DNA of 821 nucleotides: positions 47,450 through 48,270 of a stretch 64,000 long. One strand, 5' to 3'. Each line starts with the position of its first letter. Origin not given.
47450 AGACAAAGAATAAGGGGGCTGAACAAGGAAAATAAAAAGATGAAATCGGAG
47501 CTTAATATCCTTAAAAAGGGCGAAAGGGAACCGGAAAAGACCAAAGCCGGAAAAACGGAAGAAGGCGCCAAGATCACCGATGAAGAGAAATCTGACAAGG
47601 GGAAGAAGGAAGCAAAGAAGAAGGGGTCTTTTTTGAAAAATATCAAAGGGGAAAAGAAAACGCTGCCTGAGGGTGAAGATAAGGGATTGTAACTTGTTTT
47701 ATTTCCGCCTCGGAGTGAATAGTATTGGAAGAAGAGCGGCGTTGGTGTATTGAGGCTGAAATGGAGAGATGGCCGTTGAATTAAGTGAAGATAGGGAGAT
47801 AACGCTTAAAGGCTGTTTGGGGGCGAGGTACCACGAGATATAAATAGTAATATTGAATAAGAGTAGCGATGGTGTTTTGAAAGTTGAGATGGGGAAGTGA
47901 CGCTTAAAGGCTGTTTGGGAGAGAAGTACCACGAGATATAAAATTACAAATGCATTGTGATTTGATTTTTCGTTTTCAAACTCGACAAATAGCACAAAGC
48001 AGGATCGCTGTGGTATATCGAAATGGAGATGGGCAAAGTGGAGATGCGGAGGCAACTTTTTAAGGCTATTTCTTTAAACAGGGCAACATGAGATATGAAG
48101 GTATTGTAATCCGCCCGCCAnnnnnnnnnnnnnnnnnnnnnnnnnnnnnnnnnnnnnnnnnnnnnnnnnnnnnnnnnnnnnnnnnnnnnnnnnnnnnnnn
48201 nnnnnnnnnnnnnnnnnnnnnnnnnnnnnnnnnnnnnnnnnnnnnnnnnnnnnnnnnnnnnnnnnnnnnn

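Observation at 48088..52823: Candidate novel operon: non-canonical radical SAM enzyme, then a 1021-aa protein with a nucleotidyl-cyclase-like core, then a secreted TPR protein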

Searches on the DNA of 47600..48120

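Call 58: search_rna_families(source=window, start=47600, end=48120, threshold=evalue, max_evalue=1)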
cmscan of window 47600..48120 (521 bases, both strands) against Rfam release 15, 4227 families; matches with E-value up to 1: 1.
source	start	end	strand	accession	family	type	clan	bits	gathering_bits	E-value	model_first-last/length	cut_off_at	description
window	47627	47723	+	RF00412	SNORA21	Gene; snRNA; snoRNA; HACA-box;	CL00031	16.7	80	0.64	1-136/136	no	Small nucleolar RNA SNORA21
